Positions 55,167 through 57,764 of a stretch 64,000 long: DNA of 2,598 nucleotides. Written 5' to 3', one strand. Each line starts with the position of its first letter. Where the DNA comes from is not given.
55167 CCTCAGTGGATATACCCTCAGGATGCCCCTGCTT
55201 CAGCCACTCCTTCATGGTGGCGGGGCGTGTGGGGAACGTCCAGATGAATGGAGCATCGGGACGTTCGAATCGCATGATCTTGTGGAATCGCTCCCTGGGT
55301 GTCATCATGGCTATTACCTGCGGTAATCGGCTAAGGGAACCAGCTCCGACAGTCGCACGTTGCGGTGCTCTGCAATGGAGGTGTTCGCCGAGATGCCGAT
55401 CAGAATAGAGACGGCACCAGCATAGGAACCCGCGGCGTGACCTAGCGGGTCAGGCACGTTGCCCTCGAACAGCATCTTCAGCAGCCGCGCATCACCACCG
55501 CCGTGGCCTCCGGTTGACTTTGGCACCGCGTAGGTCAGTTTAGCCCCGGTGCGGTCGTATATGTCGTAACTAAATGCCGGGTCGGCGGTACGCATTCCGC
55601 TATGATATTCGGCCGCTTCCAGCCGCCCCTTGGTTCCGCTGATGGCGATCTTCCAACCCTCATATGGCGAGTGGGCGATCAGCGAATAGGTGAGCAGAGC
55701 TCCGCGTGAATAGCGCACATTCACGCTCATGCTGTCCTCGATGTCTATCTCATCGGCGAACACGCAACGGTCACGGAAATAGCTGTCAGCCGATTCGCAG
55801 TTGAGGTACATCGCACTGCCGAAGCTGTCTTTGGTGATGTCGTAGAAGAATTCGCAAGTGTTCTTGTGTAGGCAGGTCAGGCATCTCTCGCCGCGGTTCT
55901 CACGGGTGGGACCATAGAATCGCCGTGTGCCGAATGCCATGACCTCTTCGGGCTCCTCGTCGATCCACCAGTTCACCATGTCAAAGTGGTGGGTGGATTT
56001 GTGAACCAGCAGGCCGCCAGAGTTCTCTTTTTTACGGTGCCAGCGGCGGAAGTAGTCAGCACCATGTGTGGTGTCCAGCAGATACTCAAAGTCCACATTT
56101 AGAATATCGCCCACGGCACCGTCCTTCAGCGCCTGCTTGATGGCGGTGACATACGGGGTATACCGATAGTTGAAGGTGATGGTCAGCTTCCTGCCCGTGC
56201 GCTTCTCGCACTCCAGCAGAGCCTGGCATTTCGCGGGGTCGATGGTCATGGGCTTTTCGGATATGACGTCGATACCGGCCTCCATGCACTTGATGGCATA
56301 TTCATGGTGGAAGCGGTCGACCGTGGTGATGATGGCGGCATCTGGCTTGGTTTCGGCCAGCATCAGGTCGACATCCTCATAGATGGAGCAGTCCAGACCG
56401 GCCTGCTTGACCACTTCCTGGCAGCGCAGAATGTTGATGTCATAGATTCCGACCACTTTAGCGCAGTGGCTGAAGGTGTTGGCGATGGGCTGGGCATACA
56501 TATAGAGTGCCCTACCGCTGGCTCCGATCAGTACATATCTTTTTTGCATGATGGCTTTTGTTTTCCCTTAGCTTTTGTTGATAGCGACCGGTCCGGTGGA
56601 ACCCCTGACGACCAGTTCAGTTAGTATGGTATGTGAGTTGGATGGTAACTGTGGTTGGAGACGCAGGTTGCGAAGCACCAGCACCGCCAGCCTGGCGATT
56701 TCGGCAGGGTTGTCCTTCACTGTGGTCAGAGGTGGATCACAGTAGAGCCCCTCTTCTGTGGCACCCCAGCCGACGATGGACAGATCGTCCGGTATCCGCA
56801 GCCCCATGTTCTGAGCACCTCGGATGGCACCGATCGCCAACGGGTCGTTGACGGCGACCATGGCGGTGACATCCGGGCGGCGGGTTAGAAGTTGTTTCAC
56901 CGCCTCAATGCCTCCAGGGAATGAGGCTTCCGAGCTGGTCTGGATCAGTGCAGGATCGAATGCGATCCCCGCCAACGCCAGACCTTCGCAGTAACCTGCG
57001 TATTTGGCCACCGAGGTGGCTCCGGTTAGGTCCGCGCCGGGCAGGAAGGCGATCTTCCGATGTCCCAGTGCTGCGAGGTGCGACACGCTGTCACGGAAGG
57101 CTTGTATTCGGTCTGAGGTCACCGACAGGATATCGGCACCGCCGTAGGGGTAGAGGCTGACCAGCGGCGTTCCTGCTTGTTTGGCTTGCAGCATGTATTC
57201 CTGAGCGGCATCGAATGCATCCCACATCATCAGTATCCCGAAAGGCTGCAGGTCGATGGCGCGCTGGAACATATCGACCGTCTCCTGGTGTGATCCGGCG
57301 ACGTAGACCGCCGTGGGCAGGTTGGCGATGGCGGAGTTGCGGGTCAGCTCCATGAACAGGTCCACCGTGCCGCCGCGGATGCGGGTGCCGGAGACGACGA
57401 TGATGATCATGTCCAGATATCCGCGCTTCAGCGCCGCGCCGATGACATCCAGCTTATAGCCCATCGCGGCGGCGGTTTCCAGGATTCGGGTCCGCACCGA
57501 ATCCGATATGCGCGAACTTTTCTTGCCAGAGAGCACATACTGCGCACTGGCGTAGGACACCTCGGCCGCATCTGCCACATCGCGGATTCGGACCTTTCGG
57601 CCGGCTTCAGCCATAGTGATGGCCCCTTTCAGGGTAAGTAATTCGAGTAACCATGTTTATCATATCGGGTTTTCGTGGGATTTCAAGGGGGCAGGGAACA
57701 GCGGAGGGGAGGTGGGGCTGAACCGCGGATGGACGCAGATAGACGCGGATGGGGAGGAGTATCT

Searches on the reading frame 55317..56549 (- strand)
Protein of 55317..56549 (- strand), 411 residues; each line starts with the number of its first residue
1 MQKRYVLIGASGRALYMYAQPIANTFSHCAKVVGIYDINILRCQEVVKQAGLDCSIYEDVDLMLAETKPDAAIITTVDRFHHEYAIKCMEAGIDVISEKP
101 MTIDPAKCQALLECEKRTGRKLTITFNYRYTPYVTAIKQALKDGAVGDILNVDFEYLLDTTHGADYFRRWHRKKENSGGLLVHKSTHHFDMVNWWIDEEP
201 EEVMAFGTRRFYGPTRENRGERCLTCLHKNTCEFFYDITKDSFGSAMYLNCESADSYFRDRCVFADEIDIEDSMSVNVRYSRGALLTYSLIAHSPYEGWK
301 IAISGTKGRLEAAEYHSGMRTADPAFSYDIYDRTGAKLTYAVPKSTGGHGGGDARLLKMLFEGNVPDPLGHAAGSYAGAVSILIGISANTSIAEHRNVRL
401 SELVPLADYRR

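Call 24: search_protein_families(library=pfam, proteins=[window:55317-56549:-], max_evalue=0.001)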
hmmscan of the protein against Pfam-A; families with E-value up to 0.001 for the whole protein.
window:55317-56549:- (411 aa): 3 families
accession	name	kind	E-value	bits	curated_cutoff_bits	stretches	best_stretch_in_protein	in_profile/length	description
PF01408.29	GFO_IDH_MocA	-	5.2e-25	88.9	24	1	4-125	2-119/120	Oxidoreductase family, NAD-binding Rossmann fold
PF02894.22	GFO_IDH_MocA_C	-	1.1e-23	84.7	22.9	1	138-365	1-183/218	Oxidoreductase family, C-terminal alpha/beta domain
PF22725.1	GFO_IDH_MocA_C3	-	3.5e-18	66.2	27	1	135-311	2-124/124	GFO/IDH/MocA C-terminal domain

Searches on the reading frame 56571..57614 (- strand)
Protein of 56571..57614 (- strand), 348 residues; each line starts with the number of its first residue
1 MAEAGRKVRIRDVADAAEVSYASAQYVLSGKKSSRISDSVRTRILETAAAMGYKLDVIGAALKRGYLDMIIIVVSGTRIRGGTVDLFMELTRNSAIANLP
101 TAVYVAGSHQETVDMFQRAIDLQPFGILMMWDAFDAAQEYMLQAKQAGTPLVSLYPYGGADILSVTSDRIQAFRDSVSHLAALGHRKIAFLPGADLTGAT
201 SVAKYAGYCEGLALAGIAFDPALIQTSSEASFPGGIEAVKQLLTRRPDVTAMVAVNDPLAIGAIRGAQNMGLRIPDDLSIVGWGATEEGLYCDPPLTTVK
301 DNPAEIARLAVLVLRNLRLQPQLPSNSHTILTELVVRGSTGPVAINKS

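Call 24: search_protein_families(library=pfam, proteins=[window:56571-57614:-], max_evalue=0.001)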
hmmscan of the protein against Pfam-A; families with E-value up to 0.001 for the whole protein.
window:56571-57614:- (348 aa): 4 families
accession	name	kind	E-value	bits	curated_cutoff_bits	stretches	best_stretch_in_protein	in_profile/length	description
PF13377.12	Peripla_BP_3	-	3.3e-28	99.3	26.5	1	177-340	1-167/167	Periplasmic binding protein-like domain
PF00532.27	Peripla_BP_1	-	5.6e-15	56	22.2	1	144-278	77-213/281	Periplasmic binding proteins and sugar binding domain of LacI family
PF13407.12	Peripla_BP_4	-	1.9e-06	28.1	35.1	1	107-292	39-225/258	Periplasmic binding protein domain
PF00356.27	LacI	-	5.3e-06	26.6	27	1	10-54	2-44/46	Bacterial regulatory proteins, lacI family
